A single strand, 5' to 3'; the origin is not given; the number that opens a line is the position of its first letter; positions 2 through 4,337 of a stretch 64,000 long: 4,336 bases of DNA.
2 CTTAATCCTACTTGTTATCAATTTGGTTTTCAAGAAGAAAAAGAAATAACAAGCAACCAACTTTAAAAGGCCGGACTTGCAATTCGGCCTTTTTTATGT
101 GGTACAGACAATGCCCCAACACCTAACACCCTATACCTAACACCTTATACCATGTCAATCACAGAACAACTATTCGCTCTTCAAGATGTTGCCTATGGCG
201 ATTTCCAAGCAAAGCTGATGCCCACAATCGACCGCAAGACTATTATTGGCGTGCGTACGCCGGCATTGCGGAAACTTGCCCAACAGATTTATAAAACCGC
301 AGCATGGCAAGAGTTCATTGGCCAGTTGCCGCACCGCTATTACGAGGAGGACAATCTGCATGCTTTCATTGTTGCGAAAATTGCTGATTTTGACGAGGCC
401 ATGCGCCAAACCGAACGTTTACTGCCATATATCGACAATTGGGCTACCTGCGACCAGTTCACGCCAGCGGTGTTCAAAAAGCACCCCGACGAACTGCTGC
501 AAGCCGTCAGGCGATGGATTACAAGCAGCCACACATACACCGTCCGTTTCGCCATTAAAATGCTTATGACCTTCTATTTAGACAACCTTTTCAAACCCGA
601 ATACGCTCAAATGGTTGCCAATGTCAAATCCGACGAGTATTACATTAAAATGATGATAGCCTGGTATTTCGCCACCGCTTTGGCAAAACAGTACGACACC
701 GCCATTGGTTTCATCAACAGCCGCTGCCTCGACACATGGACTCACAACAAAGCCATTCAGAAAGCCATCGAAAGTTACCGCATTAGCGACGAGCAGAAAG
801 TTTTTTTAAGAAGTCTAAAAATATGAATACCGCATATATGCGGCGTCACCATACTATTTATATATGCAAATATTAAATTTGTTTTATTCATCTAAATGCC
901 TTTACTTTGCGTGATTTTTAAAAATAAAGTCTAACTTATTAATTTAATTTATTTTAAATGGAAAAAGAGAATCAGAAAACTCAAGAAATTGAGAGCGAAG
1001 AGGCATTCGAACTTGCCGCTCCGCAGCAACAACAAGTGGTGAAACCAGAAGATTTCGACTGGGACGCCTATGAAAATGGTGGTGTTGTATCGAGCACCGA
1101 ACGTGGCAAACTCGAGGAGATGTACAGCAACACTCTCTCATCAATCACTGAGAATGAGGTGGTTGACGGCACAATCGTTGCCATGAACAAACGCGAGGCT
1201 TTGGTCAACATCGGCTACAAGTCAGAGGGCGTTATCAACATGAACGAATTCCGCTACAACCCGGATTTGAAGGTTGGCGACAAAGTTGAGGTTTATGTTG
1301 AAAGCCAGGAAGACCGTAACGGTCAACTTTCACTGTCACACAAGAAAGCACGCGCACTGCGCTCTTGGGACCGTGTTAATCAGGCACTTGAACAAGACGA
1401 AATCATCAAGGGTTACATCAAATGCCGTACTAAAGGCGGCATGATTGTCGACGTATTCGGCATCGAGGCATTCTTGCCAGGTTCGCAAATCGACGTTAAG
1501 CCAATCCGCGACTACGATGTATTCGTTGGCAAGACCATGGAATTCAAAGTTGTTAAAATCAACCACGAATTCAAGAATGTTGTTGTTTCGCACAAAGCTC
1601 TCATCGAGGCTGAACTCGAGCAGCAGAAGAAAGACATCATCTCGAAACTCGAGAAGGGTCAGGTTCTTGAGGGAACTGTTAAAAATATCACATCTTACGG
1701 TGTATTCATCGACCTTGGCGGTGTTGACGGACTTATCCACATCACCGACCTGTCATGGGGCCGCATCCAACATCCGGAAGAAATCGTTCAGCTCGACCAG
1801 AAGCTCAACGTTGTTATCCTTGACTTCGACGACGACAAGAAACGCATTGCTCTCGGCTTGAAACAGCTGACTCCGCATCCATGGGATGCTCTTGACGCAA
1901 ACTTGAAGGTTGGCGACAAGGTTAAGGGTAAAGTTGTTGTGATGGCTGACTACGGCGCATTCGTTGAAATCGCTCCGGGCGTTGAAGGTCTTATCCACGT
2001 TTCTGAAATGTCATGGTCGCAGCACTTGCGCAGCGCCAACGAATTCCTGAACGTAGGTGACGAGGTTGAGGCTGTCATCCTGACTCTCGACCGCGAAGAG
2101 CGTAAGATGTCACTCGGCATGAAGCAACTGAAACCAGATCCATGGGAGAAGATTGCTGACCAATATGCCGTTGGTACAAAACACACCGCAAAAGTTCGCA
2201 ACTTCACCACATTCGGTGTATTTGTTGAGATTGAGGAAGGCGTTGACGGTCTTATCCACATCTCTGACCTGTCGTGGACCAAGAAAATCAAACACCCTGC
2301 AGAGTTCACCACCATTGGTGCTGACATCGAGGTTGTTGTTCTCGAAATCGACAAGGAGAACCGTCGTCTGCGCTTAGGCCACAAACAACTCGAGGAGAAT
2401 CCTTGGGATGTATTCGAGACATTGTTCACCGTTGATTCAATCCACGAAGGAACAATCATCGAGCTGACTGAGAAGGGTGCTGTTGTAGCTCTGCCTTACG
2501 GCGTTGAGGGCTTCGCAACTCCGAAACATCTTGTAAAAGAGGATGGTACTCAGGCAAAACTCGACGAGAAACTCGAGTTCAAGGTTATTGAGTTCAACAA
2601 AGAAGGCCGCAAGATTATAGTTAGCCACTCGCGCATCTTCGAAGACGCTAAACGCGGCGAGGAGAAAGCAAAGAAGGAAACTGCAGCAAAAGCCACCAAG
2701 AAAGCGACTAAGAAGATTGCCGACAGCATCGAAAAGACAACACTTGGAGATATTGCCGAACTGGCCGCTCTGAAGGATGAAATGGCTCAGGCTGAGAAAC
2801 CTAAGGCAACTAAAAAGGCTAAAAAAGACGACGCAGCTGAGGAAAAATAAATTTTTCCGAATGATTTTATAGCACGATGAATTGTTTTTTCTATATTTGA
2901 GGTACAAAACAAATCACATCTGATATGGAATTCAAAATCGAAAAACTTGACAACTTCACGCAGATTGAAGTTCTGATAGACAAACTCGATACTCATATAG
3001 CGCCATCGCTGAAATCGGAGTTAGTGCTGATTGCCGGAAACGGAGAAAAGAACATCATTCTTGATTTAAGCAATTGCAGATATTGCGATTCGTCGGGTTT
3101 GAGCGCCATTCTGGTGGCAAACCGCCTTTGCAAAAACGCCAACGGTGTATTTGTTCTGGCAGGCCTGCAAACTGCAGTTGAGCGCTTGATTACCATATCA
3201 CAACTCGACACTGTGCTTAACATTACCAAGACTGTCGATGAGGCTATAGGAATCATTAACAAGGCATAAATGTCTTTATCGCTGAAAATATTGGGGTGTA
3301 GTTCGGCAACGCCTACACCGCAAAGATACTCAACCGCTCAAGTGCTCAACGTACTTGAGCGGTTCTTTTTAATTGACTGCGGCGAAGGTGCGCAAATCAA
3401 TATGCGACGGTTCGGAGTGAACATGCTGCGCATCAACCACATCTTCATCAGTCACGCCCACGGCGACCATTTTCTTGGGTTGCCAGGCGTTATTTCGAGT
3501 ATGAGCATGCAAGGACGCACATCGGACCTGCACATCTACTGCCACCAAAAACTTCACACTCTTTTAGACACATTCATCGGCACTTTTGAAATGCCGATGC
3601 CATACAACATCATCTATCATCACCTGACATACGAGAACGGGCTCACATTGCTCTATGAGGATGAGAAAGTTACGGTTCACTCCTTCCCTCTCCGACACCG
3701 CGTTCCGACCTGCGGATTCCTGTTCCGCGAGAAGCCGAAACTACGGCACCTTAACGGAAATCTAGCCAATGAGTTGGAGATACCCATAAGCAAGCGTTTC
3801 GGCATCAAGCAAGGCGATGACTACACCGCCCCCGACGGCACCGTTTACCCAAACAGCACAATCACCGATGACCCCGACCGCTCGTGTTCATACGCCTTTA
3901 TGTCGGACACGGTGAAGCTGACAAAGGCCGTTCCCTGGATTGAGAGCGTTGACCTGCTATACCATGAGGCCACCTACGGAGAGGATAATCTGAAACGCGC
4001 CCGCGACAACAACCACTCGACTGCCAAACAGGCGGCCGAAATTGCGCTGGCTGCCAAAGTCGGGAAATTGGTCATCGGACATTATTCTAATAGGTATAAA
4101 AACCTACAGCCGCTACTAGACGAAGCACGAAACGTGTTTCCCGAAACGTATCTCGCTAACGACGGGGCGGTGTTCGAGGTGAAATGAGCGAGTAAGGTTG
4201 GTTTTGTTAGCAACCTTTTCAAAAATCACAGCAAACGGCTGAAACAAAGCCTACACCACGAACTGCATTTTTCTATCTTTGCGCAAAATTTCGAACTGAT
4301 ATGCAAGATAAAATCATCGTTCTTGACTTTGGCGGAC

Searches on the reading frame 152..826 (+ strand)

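Call 75: search_protein_families(library=pfam, proteins=[window:152-826:+], max_evalue=0.0001)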
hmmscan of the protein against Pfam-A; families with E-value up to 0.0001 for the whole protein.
window:152-826:+ (224 aa): 1 family
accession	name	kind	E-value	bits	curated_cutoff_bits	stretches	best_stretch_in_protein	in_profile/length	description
PF08713.17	DNA_alkylation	-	2.8e-20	73.4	21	1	5-203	3-211/213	DNA alkylation repair enzyme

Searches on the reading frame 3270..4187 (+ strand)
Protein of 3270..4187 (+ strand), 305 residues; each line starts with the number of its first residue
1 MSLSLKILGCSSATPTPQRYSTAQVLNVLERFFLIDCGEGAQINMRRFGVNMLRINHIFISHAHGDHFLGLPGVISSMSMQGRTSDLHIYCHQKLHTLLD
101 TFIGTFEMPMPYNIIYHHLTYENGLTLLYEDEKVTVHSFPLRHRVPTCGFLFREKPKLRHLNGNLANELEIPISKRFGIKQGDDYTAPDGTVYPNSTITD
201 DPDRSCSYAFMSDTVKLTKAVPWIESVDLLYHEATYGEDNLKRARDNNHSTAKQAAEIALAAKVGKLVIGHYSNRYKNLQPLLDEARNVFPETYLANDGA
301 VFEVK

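Call 75: search_protein_families(library=pfam, proteins=[window:3270-4187:+], max_evalue=0.0001)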
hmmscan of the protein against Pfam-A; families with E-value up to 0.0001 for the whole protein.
window:3270-4187:+ (305 aa): 3 families
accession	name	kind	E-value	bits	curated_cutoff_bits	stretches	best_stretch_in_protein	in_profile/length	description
PF12706.13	Lactamase_B_2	-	3.6e-16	59.8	27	1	33-153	3-131/200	Beta-lactamase superfamily domain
PF00753.33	Lactamase_B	-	5.4e-07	30.2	22.7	1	33-75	18-64/196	Metallo-beta-lactamase superfamily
PF23023.1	Anti-Pycsar_Apyc1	-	7.2e-05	22.8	50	1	1-71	1-70/250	Anti-Pycsar protein Apyc1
